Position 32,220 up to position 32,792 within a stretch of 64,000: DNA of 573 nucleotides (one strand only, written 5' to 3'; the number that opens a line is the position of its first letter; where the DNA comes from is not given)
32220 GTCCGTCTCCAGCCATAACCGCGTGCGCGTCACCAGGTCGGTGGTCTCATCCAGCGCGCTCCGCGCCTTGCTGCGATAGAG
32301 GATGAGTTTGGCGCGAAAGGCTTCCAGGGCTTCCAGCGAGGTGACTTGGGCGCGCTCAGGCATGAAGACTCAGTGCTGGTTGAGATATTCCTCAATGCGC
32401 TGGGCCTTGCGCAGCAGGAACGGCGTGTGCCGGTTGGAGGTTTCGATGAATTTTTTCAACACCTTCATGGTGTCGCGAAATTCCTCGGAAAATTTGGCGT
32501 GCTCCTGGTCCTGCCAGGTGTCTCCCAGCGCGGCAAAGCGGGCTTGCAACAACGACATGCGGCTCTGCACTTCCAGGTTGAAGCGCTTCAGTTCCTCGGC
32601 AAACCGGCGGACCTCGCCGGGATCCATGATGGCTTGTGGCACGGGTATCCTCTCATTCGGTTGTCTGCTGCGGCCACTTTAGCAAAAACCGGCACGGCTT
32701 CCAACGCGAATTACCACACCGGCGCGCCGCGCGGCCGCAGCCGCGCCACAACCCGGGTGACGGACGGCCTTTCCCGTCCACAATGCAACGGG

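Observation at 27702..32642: Type VII secretion-like core (two WXG100-like proteins + EssC/EccC-like FtsK/SpoIIIE ATPase) in a PVC-type, presumably diderm genome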

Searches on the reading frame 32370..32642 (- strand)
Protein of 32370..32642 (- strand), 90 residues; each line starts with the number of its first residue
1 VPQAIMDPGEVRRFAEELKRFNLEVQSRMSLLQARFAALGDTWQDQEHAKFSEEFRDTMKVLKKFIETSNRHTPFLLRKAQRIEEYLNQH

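Call 3: search_protein_families(library=pfam, proteins=[window:32370-32642:-], max_evalue=1)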
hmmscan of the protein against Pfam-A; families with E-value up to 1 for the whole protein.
window:32370-32642:- (90 aa): 2 families
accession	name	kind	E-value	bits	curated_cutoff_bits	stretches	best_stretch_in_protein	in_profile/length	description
PF06013.18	WXG100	-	2.3e-07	31.4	27.3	1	6-84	4-82/86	Proteins of 100 residues with WXG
PF10241.14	KxDL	-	0.054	14.2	27.2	0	15-38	29-52/86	Uncharacterized conserved protein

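Call 4: search_protein_families(library=ncbifam, proteins=[window:32370-32642:-], max_evalue=1)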
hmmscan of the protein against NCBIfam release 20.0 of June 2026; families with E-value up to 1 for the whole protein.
window:32370-32642:- (90 aa): 4 families
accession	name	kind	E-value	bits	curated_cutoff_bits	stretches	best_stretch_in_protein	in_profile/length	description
TIGR03930.1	WXG100_ESAT6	subfamily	4.1e-05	23.7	44.85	1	6-70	4-68/90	WXG100 family type VII secretion target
NF035934.1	ESAT6_2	subfamily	0.0097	16.1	100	1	9-76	8-75/96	pore-forming ESAT-6 family protein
NF037944.1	holin_2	subfamily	0.019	15.1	50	1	10-39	27-56/64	bacteriophage holin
TIGR03560.1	F420_Rv1855c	subfamily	0.09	12.6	231.4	1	39-70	102-133/227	TIGR03560 family F420-dependent LLM class oxidoreductase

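Call 8: find_homologous_proteins(query=window:32370-32642:-, max_evalue=0.001)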
Query window:32370-32642:- (90 aa): 3725 proteins with E <= 0.001 among 3728 candidates; the best 120 are listed.
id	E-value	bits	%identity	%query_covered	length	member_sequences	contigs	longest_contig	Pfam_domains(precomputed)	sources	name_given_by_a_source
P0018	2.4e-49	183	93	100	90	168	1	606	PF06013.19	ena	-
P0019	4.3e-49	182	93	100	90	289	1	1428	PF06013.19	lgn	-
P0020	6.9e-49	181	93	100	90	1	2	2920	PF06013.19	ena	-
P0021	1.2e-48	180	92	100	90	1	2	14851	PF06013.19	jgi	jgi:uncharacterized protein YukE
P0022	3.3e-48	179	92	100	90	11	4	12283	PF06013.19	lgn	-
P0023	3.3e-48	179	93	100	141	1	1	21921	PF06013.19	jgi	jgi:uncharacterized protein YukE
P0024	3.5e-48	179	91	100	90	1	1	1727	PF06013.19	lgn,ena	-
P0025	3.7e-48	179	91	100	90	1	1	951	PF06013.19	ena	-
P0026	4.1e-48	179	93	100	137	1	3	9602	PF06013.19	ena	-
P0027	5.5e-48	178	90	100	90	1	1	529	PF06013.19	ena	-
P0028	7.5e-48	178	92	100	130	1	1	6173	PF06013.19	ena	-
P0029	9.0e-48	178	91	100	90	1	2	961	PF06013.19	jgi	-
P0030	1.0e-47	177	90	100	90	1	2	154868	PF06013.19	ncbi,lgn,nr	ncbi:MAG: WXG100 family type VII secretion target [Verrucomicrobiae bacterium]|nr:WXG100 family type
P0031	1.2e-47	177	90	100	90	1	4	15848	PF06013.19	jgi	-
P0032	1.4e-47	177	90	100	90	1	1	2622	PF06013.19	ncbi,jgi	-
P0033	1.6e-47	177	91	100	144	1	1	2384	PF06013.19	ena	-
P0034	1.6e-47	177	91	100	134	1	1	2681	PF06013.19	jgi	jgi:uncharacterized protein YukE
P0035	1.7e-47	177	89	100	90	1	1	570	PF06013.19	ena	-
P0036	1.9e-47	177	91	100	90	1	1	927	PF06013.19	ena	-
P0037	1.9e-47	176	89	100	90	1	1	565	PF06013.19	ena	-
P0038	2.5e-47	176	90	100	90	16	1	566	PF06013.19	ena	-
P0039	4.0e-47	175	89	100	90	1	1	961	PF06013.19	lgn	-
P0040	5.1e-47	175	88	100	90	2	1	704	PF06013.19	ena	-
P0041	6.1e-47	175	89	100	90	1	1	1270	PF06013.19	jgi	jgi:uncharacterized protein YukE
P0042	6.6e-47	175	89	100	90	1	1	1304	PF06013.19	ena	-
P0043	6.8e-47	175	90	100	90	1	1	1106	PF06013.19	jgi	jgi:uncharacterized protein YukE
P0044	8.8e-47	174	90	100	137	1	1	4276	PF06013.19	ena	-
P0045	9.2e-47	174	90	100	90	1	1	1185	PF06013.19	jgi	jgi:hypothetical protein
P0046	1.5e-46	174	89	100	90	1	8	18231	PF06013.19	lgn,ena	-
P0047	1.5e-46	174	89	100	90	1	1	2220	PF06013.19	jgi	jgi:uncharacterized protein YukE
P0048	1.7e-46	174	88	100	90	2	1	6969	PF06013.19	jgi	-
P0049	1.9e-46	173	88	100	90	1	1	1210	PF06013.19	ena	-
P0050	2.2e-46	173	91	100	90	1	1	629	PF06013.19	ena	-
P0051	2.7e-46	173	88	100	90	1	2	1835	PF06013.19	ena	-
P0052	2.9e-46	173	88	100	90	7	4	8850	PF06013.19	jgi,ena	-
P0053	3.1e-46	173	88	100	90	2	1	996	PF06013.19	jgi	jgi:uncharacterized protein YukE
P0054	3.5e-46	173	88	100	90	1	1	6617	PF06013.19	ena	-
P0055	4.0e-46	172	88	100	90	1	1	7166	PF06013.19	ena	-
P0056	4.4e-46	172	89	100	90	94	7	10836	PF06013.19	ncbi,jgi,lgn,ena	jgi:uncharacterized protein YukE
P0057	4.8e-46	172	89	100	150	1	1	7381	PF06013.19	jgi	jgi:hypothetical protein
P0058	4.8e-46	172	89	100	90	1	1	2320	PF06013.19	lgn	-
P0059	5.0e-46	172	88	100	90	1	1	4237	PF06013.19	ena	-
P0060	6.5e-46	172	88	99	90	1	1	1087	PF06013.19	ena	-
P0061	7.1e-46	172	87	100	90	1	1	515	PF06013.19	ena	-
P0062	7.2e-46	172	87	100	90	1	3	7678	PF06013.19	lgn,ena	-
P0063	9.1e-46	171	87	100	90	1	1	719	PF06013.19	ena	-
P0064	9.2e-46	171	87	100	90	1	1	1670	PF06013.19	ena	-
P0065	9.3e-46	171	88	100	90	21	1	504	PF06013.19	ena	-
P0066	1.1e-45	171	87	100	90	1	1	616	PF06013.19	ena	-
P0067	1.3e-45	171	87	100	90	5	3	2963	PF06013.19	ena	-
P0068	1.3e-45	171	88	99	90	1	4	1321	PF06013.19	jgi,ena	-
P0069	1.5e-45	171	88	100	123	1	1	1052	PF06013.19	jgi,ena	-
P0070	1.5e-45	170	93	94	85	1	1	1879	PF06013.19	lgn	-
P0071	1.8e-45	170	92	94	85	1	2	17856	PF06013.19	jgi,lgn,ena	-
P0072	1.8e-45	170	87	100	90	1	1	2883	PF06013.19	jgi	jgi:uncharacterized protein YukE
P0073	2.2e-45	170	87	100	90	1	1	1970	PF06013.19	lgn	-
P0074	2.7e-45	170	86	100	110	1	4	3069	PF06013.19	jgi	jgi:uncharacterized protein YukE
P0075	3.0e-45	170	85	99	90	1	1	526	PF06013.19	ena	-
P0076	3.2e-45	169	87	100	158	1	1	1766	PF06013.19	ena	-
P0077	3.3e-45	169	94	93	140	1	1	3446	PF06013.19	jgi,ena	jgi:uncharacterized protein YukE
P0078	3.6e-45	169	88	100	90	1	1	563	PF06013.19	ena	-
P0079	4.1e-45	169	87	100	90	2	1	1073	PF06013.19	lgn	-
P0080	4.2e-45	169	89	99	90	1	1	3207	PF06013.19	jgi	jgi:uncharacterized protein YukE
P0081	6.7e-45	168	87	99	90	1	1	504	PF06013.19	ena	-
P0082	8.7e-45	168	88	99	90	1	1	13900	PF06013.19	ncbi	-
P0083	1.2e-44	168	86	100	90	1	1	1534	PF06013.19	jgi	-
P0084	1.2e-44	168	86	100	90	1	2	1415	PF06013.19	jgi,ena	-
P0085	1.2e-44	168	84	100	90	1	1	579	PF06013.19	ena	-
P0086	1.3e-44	168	87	99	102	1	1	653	PF06013.19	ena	-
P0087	1.3e-44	168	87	100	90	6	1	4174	PF06013.19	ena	-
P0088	1.3e-44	167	87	100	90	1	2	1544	PF06013.19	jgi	jgi:uncharacterized protein YukE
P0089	1.5e-44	167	85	99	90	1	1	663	PF06013.19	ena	-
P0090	1.6e-44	167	85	99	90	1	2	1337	PF06013.19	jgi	jgi:uncharacterized protein YukE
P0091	1.6e-44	167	84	99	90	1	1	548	PF06013.19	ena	-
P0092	2.1e-44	167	84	100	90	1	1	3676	PF06013.19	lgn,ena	-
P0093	2.1e-44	167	84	100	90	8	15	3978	PF06013.19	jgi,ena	-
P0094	2.4e-44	167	83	100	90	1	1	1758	PF06013.19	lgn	-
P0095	2.4e-44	167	84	100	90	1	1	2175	PF06013.19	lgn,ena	-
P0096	2.5e-44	167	87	100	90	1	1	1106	PF06013.19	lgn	-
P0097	3.1e-44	166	83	100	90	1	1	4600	PF06013.19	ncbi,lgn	-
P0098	3.9e-44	166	84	99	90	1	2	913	PF06013.19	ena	-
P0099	4.3e-44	166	88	96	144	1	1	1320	PF06013.19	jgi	-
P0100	4.5e-44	166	84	99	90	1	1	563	PF06013.19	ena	-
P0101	6.1e-44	165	82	100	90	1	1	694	PF06013.19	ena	-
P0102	8.0e-44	165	87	99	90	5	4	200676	PF06013.19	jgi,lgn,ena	jgi:uncharacterized protein YukE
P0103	8.2e-44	165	86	100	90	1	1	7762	PF06013.19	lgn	-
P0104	8.5e-44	165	81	100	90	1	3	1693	PF06013.19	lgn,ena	-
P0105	8.6e-44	165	83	99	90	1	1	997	PF06013.19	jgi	jgi:uncharacterized protein YukE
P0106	1.1e-43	165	88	94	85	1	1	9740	PF06013.19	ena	-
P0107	1.2e-43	164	82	100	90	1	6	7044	PF06013.19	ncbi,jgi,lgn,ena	jgi:uncharacterized protein YukE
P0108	1.4e-43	164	87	99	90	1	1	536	PF06013.19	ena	-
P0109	1.6e-43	164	81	100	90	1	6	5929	PF06013.19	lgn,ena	-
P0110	2.0e-43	164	84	99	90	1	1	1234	PF06013.19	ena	-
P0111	3.2e-43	163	84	99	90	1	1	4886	PF06013.19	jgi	jgi:uncharacterized protein YukE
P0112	3.6e-43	163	83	99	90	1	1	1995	PF06013.19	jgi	jgi:uncharacterized protein YukE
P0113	4.1e-43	163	84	100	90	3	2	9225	PF06013.19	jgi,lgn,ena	-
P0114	4.2e-43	163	84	99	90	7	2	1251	PF06013.19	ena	-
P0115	5.8e-43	162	87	94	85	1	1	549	PF06013.19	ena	-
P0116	5.9e-43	162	81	100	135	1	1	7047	PF06013.19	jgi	-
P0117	5.9e-43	162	81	99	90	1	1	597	PF06013.19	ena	-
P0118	6.5e-43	162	84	99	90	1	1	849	PF06013.19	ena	-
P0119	7.6e-43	162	87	94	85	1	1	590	PF06013.19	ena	-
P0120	7.7e-43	162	83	99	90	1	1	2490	PF06013.19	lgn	-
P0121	8.4e-43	162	85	99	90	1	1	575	PF06013.19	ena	-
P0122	1.1e-42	161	81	100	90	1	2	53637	PF06013.19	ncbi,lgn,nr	ncbi:MAG: hypothetical protein HOP33_19845 [Verrucomicrobia bacterium]|nr:hypothetical protein [Verr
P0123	1.2e-42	161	83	99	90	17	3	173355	PF06013.19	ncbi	-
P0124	1.5e-42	161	82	99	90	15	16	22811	PF06013.19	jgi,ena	jgi:WXG100 family type VII secretion target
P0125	1.7e-42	161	84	100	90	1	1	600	PF06013.19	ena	-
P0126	1.8e-42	161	86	94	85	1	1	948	PF06013.19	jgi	jgi:uncharacterized protein YukE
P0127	1.8e-42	161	82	99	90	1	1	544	PF06013.19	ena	-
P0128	1.9e-42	161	84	99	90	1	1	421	PF06013.19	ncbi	-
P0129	2.1e-42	160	82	99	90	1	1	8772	PF06013.19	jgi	jgi:uncharacterized protein YukE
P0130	2.2e-42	160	82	100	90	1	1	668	PF06013.19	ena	-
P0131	2.6e-42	160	83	99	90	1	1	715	PF06013.19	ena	-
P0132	2.9e-42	160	84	100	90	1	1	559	PF06013.19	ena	-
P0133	3.0e-42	160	83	100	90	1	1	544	PF06013.19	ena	-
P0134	3.9e-42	160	81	100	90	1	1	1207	PF06013.19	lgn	-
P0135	4.2e-42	160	88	93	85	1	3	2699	PF06013.19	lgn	-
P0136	4.9e-42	159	79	100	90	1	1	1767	PF06013.19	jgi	jgi:uncharacterized protein YukE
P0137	4.9e-42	159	87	94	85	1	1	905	PF06013.19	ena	-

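Call 9: find_encoding_contigs(protein=P0030, flank=8000, max_places=3)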
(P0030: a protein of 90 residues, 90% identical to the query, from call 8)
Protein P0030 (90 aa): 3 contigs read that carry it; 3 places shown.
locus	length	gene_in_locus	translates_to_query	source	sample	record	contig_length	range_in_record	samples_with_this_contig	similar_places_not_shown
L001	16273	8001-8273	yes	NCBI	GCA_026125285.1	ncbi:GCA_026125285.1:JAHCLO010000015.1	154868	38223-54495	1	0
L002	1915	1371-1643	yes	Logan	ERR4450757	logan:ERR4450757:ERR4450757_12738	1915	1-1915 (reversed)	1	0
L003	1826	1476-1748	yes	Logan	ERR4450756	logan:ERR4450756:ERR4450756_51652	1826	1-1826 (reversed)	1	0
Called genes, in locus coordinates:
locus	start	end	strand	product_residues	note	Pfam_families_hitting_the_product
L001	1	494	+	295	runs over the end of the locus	PF12849:PBP_like_2, PF03466:LysR_substrate, PF13531:SBP_bac_11, PF12727:PBP_like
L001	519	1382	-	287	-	PF07963:N_methyl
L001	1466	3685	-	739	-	PF13927:Ig_3 (weak), PF07679:I-set (weak), PF13895:Ig_2 (weak), PF13927:Ig_3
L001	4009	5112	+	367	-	-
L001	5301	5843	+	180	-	-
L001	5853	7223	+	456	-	PF04055:Radical_SAM, PF06969:HemN_C (weak)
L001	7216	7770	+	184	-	-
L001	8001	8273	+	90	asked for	PF06013:WXG100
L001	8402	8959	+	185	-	-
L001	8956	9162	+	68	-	-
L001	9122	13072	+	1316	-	PF01580:FtsK_SpoIIIE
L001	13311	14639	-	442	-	PF01408:GFO_IDH_MocA, PF19051:GFO_IDH_MocA_C2, PF22725:GFO_IDH_MocA_C3 (weak)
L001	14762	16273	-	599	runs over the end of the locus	PF01336:tRNA_anti-codon, PF00152:tRNA-synt_2, PF02938:GAD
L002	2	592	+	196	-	?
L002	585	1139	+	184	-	-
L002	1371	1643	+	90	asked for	PF06013:WXG100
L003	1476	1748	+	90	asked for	PF06013:WXG100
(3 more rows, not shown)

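Call 10: find_encoding_contigs(protein=P0102, flank=8000, max_places=3)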
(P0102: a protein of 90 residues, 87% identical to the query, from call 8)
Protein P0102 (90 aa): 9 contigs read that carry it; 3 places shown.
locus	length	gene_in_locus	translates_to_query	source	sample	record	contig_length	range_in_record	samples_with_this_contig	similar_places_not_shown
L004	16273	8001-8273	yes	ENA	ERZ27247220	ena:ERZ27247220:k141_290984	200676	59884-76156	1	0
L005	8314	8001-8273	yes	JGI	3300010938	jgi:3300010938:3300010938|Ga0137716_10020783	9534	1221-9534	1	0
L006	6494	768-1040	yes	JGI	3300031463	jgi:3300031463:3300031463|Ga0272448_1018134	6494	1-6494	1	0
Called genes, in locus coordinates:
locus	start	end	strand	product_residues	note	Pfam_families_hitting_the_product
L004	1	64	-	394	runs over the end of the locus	PF13439:Glyco_transf_4, PF20706:GT4-conflict, PF00534:Glycos_transf_1, PF13692:Glyco_trans_1_4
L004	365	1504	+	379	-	PF07497:Rho_RNA_bind, PF00006:ATP-synt_ab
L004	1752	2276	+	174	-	-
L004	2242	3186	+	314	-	PF13280:WYL, PF25583:WCX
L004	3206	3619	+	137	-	PF14667:Polysacc_synt_C, PF00190:Cupin_1, PF07883:Cupin_2 (weak)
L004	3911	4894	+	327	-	PF00291:PALP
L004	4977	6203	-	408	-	PF10082:BBP2_2 (weak)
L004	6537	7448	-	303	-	-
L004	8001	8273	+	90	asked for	PF06013:WXG100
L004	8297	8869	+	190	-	-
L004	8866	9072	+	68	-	-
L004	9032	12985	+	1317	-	PF01580:FtsK_SpoIIIE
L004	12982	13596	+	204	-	PF13875:DUF4202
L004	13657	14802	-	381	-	PF04015:DUF362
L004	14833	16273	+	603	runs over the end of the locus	PF00515:TPR_1 (weak), PF07719:TPR_2 (weak), PF13424:TPR_12 (weak), PF13432:TPR_16, PF14559:TPR_19 (weak), PF13414:TPR_11 (weak), PF13432:TPR_16, PF13414:TPR_11, +10 more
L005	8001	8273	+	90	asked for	PF06013:WXG100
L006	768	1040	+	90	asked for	PF06013:WXG100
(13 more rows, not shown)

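Call 21: find_related_loci(query=window:32370-32642:-, collection=genome_contigs, flank=7000)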
Query window:32370-32642:- (90 aa) in genome_contigs; peptide patterns used: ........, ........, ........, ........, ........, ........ (x = any residue, [..] = any of these).
449 stretches matched a pattern; 365 encode a relative of the query (tblastn E <= 1e-3); the best 80 are kept; 80 distinct loci.
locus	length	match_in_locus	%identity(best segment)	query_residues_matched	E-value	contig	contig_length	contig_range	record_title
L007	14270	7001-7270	96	1-90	3e-56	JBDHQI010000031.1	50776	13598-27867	MAG: Verrucomicrobiota bacterium isolate AS-MESO-3CA.116 NODE_2647_length_50776_cov_79.130062, whole genome shotgun sequ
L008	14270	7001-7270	93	1-90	3e-55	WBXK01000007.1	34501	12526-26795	MAG: Verrucomicrobia bacterium isolate Pedos-510 Ga0133913_10004829, whole genome shotgun sequence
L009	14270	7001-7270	93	1-90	1e-54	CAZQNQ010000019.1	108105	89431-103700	MAG TPA_asm: uncultured Bifidobacterium sp. isolate SRP344714_co2_359 genome assembly, contig: NODE_372_length_108105_co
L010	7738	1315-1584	93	1-90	7e-55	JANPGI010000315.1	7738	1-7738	MAG: Verrucomicrobiota bacterium isolate VAR_69_metabat_378 VAR_69_k141_456206, whole genome shotgun sequence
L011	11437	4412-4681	91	1-90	1e-54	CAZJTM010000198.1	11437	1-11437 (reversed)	MAG TPA_asm: uncultured Verrucomicrobiota bacterium isolate binchicken_co190_420 genome assembly, contig: NODE_9208_leng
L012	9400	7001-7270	92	1-90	9e-55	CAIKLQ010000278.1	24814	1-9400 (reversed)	MAG: uncultured Verrucomicrobia bacterium isolate KTt_bin-1485 genome assembly, contig: bin-1485:0278/1053, whole genome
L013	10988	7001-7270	93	1-90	5e-55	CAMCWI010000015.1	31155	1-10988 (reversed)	MAG: Akkermansia muciniphila isolate MH-08apr19-10 genome assembly, contig: MH-08apr19-C3239, whole genome shotgun seque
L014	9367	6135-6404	92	1-90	6e-55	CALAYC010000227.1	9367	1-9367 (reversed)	MAG TPA_asm: uncultured Verrucomicrobia bacterium isolate SRR4028131_bin.104_CONCOCT_v1.1_MAG genome assembly, contig: E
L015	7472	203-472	90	1-90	2e-54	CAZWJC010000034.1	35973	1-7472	MAG TPA_asm: uncultured Verrucomicrobiota bacterium isolate SRP220891_co2_456 genome assembly, contig: NODE_1729_length_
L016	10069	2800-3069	91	1-90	2e-54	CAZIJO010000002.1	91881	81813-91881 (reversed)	MAG TPA_asm: uncultured Bifidobacterium sp. isolate SRP287453_co1_106 genome assembly, contig: NODE_294_length_91881_cov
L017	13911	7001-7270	92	1-90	2e-54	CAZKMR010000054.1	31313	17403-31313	MAG TPA_asm: uncultured Bifidobacterium sp. isolate SRP329715_co2_374 genome assembly, contig: NODE_3015_length_31313_co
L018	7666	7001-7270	91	1-90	2e-54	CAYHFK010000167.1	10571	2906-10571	MAG TPA_asm: uncultured Bifidobacterium sp. isolate ERP119702_co2_223 genome assembly, contig: NODE_4339_length_10571_co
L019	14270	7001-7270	92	1-90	2e-54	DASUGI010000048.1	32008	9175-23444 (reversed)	MAG TPA_asm: Verrucomicrobiia bacterium isolate SMAG_U1401 k141_290488, whole genome shotgun sequence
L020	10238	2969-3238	92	1-90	1e-54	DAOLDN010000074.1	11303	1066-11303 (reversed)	MAG TPA_asm: Verrucomicrobiota bacterium isolate AMR_MDS_0155 NODE_1051_length_11303_cov_5.025427, whole genome shotgun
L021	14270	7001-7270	91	1-90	3e-54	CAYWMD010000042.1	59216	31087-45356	MAG TPA_asm: uncultured Bifidobacteriaceae bacterium isolate SRP292972_co2_226 genome assembly, contig: NODE_448_length_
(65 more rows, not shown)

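Call 37: search_protein_families(library=padloc, proteins=[window:32370-32642:-], max_evalue=0.1)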
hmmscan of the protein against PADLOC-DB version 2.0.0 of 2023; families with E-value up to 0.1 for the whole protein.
window:32370-32642:- (90 aa): 0 families

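Call 38: search_protein_families(library=phrogs, proteins=[window:32370-32642:-], max_evalue=0.1)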
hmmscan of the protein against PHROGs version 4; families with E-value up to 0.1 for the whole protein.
window:32370-32642:- (90 aa): 0 families

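Call 58: search_solved_structures(query=A4, max_evalue=10, show_alignments=3)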
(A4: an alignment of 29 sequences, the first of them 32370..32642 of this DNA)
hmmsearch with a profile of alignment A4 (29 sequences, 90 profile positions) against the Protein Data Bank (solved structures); distinct sequences matched with E-value up to 10: 20.
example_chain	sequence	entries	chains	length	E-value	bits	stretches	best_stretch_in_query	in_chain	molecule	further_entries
3fx7_A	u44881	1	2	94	5.5e-08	36.2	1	1-90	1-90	Putative uncharacterized protein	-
2gts_A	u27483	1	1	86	2.5e-07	34.1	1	1-85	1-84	hypothetical protein HP0062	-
4j42_A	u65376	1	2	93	6.8e-05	26.3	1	3-78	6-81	secreted protein EsxB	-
4j7j_A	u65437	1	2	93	0.00016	25.1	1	3-77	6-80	secreted protein EsxB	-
4j41_A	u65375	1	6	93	0.00017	25.1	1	3-80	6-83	secreted protein EsxB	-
4j10_A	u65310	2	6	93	0.00023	24.6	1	3-77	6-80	SECRETED PROTEIN ESXB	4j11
4iyh_A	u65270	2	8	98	0.00026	24.4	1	3-76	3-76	Secreted protein EsxB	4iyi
4j7k_A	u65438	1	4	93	0.00086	22.8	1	3-77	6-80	secreted protein EsxB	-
8gtl_A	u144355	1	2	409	0.11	16.1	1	5-57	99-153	cytochrome P450 CYP101D5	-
3gvm_A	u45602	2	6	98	0.23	15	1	1-85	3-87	Putative uncharacterized protein SAG1039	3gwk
2vs0_A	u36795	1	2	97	0.44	14.1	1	4-83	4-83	VIRULENCE FACTOR ESXA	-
2vrz_A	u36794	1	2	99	0.46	14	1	4-83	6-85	VIRULENCE FACTOR ESXA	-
3o9o_A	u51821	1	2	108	0.47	14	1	1-85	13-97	Uncharacterized protein gbs1074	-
4phq_A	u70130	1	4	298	0.53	13.8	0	16-71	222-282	Hemolysin E, chromosomal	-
4pho_A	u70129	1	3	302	0.57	13.7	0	16-71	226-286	Hemolysin E, chromosomal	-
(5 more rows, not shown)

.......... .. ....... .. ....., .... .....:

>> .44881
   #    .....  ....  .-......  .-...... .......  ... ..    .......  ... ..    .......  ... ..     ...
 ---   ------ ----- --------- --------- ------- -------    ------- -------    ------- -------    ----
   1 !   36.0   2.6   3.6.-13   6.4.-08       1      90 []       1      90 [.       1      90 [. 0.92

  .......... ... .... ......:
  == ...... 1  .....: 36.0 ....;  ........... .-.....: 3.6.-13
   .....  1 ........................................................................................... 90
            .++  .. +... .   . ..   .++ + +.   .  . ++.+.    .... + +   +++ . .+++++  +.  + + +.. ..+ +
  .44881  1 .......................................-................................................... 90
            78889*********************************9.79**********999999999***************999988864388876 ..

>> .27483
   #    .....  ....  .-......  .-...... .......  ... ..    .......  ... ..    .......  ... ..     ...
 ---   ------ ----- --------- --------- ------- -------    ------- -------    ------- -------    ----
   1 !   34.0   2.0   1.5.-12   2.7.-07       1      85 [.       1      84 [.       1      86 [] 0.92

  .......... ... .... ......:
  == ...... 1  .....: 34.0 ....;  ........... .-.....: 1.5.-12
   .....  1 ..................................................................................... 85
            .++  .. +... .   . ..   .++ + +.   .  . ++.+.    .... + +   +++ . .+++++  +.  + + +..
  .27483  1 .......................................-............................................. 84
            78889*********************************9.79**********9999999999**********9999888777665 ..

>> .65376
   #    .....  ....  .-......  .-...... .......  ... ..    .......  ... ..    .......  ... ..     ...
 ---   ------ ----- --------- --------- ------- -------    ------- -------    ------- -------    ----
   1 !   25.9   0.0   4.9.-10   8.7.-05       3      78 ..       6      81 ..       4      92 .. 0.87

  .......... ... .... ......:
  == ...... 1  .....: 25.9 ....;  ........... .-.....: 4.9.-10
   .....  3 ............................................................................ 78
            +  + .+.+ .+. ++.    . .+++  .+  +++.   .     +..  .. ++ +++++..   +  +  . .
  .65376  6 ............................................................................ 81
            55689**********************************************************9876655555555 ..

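Call 75: search_dna_similar(query=window:32373-32642:-, collection=plasmids, mode=protein, max_evalue=0.01, max_rows=30)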
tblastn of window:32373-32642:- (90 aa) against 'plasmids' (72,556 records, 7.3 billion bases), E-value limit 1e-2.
Records with a match: 2; places in all: 2; records where one place covers at least 80% of the query: 2.
Best place of each record, by identity: <60% 2.
By first word of the organism name: Caballeronia 1; Helicobacter 1.
By predicted mobility (MOB-suite, as given by PLSDB): mobilizable 1; non-mobilizable 1.
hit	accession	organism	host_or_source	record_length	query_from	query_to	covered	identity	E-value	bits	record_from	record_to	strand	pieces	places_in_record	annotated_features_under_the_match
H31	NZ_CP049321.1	Caballeronia sp. SBC2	whole organism,soil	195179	1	87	97%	37.9%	7e-13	69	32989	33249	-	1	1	WXG100 family type VII secretion target | VWA domain-containing protein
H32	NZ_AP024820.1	Helicobacter sp. NHP19-012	Felis catus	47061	1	86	96%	31.4%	5e-7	52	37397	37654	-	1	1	hypothetical protein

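Call 100: find_related_loci(query=A4, collection=viral_contigs, flank=6000)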
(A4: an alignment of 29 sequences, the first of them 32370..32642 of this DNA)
Query A4 (90 aa) in viral_contigs; peptide patterns used: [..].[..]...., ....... (x = any residue, [..] = any of these).
367 stretches matched a pattern, but none encodes a relative of the query by tblastn (E <= 1e-3).
